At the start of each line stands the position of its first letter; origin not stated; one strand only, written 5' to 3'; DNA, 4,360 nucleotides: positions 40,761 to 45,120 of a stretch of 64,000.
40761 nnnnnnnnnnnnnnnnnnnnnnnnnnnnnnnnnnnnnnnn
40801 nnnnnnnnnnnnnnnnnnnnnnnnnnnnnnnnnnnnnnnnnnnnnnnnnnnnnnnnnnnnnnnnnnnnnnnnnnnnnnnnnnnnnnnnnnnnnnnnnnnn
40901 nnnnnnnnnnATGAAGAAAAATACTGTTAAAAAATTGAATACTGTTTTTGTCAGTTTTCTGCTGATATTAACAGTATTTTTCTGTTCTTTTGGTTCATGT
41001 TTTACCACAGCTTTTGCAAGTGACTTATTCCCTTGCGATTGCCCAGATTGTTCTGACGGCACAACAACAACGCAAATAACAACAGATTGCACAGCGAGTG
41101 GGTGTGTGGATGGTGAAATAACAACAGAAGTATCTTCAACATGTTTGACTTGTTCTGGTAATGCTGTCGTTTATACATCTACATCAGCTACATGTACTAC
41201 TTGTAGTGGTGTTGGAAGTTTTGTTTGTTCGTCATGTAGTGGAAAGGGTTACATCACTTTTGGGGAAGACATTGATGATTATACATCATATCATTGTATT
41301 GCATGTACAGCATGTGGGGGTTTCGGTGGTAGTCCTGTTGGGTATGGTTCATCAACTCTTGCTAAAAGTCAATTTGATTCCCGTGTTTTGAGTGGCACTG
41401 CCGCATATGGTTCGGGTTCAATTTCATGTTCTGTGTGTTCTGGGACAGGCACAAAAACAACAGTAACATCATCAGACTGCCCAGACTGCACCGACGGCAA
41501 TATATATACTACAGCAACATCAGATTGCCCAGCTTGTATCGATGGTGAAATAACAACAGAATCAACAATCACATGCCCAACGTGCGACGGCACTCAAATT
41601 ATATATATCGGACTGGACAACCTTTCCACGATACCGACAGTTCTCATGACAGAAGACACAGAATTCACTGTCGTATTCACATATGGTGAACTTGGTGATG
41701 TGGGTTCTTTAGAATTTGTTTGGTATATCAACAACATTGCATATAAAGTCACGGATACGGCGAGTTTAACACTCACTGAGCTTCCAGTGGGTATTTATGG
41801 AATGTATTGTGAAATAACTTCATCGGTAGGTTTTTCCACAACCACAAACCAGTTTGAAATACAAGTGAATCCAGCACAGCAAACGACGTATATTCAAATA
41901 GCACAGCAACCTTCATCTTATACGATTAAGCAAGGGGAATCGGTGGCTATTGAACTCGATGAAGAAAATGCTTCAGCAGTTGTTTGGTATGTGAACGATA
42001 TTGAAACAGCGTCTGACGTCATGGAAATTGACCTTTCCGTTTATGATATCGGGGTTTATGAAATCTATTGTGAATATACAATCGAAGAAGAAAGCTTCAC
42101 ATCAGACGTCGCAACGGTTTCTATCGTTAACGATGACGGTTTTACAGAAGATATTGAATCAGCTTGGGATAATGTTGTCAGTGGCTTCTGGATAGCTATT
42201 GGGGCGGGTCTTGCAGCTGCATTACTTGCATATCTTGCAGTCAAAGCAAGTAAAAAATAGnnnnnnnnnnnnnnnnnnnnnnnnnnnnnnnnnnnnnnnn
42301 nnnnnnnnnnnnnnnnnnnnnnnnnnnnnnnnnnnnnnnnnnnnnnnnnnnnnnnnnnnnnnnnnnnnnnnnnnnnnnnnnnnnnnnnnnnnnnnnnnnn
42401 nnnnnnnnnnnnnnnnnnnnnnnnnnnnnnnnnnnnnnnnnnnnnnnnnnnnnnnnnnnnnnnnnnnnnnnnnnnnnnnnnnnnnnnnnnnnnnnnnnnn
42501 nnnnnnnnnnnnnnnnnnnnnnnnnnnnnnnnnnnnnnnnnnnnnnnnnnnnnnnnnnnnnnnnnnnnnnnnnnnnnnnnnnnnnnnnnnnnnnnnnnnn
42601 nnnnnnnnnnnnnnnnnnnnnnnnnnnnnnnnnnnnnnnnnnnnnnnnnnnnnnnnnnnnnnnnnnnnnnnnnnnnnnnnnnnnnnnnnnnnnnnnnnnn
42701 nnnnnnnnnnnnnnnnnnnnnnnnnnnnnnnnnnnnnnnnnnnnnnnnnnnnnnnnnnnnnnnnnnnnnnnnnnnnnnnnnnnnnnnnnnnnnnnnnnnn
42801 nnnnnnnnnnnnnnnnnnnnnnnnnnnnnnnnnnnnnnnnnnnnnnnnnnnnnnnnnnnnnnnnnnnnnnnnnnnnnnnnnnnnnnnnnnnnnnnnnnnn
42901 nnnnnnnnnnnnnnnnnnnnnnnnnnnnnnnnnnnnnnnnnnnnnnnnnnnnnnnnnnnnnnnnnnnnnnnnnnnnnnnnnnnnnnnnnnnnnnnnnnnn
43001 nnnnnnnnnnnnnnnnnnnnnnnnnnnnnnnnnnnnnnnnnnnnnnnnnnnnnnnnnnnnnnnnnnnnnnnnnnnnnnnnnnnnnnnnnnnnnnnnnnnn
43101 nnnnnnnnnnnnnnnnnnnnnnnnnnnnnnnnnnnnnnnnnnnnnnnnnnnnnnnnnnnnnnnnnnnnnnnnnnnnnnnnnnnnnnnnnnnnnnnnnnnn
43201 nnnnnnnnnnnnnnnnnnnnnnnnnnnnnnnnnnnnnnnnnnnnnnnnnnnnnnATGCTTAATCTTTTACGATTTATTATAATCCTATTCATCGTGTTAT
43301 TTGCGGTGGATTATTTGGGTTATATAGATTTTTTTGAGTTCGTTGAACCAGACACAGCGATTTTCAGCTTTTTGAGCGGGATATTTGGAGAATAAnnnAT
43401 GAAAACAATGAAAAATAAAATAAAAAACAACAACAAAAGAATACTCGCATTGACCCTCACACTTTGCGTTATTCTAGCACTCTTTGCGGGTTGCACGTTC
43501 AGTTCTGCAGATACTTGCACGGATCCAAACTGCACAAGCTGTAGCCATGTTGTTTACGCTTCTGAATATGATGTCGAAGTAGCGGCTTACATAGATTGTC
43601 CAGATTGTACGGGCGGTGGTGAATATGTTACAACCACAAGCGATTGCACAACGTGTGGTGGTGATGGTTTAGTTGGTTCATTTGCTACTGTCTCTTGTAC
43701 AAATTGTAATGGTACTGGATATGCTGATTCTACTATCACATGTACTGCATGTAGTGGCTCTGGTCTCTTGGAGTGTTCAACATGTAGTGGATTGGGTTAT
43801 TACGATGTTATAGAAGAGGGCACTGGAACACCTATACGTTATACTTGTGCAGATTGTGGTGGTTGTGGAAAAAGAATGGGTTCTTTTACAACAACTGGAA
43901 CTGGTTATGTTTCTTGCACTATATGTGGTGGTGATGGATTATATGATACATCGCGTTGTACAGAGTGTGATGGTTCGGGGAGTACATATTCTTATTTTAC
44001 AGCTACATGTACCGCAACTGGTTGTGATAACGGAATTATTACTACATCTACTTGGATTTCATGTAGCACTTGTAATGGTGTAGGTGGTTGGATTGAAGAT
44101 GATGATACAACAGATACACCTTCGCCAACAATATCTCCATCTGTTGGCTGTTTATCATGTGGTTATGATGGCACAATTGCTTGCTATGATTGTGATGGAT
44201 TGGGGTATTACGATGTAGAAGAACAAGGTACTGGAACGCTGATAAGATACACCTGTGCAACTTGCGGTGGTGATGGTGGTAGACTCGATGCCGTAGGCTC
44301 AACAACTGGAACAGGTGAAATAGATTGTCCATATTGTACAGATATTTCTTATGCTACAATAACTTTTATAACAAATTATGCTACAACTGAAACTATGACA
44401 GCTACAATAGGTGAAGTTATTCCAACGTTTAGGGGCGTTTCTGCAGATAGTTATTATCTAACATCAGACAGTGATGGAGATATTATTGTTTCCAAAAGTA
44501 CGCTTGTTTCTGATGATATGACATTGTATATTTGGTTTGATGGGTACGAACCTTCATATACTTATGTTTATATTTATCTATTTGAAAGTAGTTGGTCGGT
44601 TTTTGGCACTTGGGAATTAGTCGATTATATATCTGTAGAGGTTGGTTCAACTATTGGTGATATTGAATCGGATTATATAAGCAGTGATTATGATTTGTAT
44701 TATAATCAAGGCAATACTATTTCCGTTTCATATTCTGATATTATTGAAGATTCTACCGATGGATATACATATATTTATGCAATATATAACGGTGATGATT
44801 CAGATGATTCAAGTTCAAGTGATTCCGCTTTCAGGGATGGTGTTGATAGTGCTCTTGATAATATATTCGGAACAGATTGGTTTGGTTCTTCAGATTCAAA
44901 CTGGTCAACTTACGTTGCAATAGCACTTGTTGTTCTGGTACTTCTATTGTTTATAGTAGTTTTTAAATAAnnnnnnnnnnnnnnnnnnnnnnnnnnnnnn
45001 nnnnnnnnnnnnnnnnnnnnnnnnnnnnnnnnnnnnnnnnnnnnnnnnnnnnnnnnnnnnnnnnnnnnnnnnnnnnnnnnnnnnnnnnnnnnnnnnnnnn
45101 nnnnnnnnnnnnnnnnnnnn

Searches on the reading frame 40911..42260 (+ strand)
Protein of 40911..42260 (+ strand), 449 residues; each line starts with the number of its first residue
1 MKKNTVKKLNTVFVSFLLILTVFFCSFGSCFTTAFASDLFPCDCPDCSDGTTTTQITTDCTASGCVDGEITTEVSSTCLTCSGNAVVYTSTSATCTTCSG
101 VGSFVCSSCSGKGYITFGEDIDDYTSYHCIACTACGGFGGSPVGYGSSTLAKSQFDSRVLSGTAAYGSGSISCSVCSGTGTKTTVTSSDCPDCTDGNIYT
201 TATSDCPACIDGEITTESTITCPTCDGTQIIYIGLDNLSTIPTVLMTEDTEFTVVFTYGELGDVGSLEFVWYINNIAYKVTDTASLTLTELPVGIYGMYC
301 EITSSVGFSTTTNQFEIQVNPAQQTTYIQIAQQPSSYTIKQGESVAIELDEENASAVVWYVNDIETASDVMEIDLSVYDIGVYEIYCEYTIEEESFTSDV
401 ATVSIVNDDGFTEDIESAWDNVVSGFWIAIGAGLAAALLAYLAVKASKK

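Call 5: search_protein_families(library=pfam, proteins=[window:40911-42260:+], max_evalue=0.01)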
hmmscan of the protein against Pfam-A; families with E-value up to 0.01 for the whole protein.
window:40911-42260:+ (449 aa): 1 family
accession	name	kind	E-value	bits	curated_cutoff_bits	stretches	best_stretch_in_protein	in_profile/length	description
PF13473.12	Cupredoxin_1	-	0.00022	21.6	27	1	322-390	19-95/104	Cupredoxin-like domain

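Call 6: search_protein_families(library=phrogs, proteins=[window:40911-42260:+], max_evalue=0.01)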
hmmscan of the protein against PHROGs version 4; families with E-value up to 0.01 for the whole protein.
window:40911-42260:+ (449 aa): 0 families

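Call 19: search_protein_families(library=ncbifam, proteins=[window:40911-42260:+], max_evalue=0.05)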
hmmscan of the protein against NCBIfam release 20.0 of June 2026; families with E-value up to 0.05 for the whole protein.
window:40911-42260:+ (449 aa): 0 families

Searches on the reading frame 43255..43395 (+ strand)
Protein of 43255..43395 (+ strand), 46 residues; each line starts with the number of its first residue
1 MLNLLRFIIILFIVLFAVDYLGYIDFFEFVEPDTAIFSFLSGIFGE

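Call 112: search_protein_families(library=pfam, proteins=[window:43255-43395:+], max_evalue=0.05)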
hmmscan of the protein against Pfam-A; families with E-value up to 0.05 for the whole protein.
window:43255-43395:+ (46 aa): 1 family
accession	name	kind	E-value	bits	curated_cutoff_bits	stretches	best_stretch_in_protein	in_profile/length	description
PF25392.1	MS_channel_TM1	-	0.045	14.2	27.1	0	2-29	52-79/79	Mechanosensitive ion channel, transmembrane helix 1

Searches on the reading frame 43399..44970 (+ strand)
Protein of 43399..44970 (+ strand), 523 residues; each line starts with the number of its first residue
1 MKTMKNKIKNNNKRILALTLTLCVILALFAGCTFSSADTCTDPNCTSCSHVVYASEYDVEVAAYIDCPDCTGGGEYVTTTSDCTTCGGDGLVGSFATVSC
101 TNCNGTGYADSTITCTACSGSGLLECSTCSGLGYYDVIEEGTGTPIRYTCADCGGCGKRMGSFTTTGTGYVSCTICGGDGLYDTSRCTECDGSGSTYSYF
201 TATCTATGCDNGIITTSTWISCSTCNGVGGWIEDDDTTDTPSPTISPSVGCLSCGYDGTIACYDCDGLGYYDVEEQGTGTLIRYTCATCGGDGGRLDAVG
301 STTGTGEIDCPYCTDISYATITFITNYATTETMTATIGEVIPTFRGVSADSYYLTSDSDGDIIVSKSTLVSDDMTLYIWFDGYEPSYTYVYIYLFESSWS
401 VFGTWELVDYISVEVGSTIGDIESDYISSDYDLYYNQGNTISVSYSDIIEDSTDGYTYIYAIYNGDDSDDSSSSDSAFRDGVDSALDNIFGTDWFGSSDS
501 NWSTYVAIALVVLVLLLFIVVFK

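Call 5: search_protein_families(library=pfam, proteins=[window:43399-44970:+], max_evalue=0.01)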
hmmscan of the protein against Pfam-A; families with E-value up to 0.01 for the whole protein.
window:43399-44970:+ (523 aa): 1 family
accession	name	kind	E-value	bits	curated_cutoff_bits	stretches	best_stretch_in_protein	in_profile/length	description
PF00684.25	DnaJ_CXXCXGXG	-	7.9e-09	36.1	32.7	1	126-194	1-65/65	DnaJ central domain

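Call 6: search_protein_families(library=phrogs, proteins=[window:43399-44970:+], max_evalue=0.01)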
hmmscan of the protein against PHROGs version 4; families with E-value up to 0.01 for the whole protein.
window:43399-44970:+ (523 aa): 0 families

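Call 19: search_protein_families(library=ncbifam, proteins=[window:43399-44970:+], max_evalue=0.05)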
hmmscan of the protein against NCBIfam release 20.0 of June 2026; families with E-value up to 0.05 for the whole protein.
window:43399-44970:+ (523 aa): 3 families
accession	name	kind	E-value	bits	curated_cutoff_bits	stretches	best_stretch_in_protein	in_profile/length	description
TIGR02349.1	DnaJ_bact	equivalog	1.6e-06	27.8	377.2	1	52-123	131-211/354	molecular chaperone DnaJ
NF008035.0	PRK10767.1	subfamily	0.0014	17.7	338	1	54-123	131-205/374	molecular chaperone DnaJ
NF058604.1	RtpA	equivalog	0.012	15.8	65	1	98-123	10-34/50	anti-TRAP protein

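Call 79: find_homologous_proteins(query=A6, max_evalue=0.00001)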
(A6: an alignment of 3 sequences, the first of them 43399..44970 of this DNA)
Query A6 (3 sequences) (523 aa, profile of the alignment): 4 proteins with E <= 0.00001 among 8000 candidates.
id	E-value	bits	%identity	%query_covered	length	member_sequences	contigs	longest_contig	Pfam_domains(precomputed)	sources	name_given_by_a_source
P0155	2.0e-226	771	100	100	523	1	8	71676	PF00684.26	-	-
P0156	9.4e-186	637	41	75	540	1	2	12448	-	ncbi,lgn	-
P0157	8.6e-94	333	43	88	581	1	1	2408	PF00684.26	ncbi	-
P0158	1.1e-89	320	46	87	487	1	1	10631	PF00684.26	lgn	-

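Call 80: find_encoding_contigs(protein=P0156, flank=10000, max_places=3)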
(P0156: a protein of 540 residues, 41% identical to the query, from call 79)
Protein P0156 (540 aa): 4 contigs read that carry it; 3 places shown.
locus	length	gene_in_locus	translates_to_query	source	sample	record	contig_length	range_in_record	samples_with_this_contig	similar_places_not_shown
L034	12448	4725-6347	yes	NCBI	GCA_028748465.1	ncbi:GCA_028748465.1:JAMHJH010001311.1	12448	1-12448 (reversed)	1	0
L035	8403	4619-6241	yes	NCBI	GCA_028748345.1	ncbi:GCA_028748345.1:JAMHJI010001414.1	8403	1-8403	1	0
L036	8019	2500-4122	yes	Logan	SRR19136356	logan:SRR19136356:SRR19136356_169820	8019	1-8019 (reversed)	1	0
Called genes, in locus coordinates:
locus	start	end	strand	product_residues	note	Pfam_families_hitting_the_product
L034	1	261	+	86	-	?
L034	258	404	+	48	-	-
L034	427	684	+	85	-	-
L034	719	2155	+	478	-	-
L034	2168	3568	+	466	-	-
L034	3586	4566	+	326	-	-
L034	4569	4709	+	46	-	-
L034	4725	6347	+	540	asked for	-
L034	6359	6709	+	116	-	-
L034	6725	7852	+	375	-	-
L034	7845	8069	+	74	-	-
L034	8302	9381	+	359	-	PF23343:REP_ORF2-G2P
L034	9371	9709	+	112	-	-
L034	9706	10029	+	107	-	-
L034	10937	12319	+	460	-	PF00209:SNF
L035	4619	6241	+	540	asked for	-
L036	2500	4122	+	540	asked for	-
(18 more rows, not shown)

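Call 81: find_encoding_contigs(protein=P0158, flank=10000, max_places=3)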
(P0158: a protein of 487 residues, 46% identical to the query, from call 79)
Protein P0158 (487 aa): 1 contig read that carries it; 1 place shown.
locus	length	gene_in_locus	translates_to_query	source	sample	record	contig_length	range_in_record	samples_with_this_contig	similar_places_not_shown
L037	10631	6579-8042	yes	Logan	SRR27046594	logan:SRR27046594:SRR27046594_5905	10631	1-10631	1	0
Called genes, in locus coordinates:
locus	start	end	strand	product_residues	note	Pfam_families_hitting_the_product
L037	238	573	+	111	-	-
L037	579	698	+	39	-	-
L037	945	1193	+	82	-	-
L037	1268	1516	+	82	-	-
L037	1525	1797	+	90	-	-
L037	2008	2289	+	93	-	-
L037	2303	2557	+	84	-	-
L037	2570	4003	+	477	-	-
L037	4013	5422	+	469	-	-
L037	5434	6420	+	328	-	PF27659:CHP02642 (weak)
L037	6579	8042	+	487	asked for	PF00684:DnaJ_CXXCXGXG (faint)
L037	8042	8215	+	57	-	-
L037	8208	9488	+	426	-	-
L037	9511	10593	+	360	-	-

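Call 97: predict_structure(alignment_id=A7)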
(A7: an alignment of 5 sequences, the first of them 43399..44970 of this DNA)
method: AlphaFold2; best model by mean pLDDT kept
length: 523 residues; sequences in the alignment: 5
mean_pLDDT: 37.3   pTM: 0.22
mean pLDDT of the five models: 37.3, 34.4, 33.6, 32.2, 31.9
residues with pLDDT >= 90: 0; 70-90: 11; 50-70: 101; < 50: 411
segments of 3 or more residues with pLDDT < 50: 1-133, 148-260, 275-277, 298-301, 310-317, 326-329, 346-363, 379-391, 393-448, 450-503
pLDDT, mean of each block of 10 residues (from residue 1): 33 39 42 31 31 23 22 23 22 21 20 23 36 50 52 41 35 25 22 21 21 21 21 22 23 33 56 51 58 52 51 44 53 57 48 36 52 54 33 43 39 48 38 35 43 38 25 24 30 34 57 77 63
secondary structure, 60 per line:
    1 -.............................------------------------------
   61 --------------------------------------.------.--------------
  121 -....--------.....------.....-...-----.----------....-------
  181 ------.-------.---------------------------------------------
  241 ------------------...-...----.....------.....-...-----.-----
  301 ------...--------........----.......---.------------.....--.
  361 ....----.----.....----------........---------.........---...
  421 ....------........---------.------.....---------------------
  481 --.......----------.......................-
elements in order: H2-30 E122-125 E134-138 E145-149 E170-173 E259-261 E270-274 E281-285 E307-309 E318-325 E330-336 E353-357 E360-364 E374-378 E389-396 E406-414 H419-424 E431-435 E455-459 H483-489 H500-522
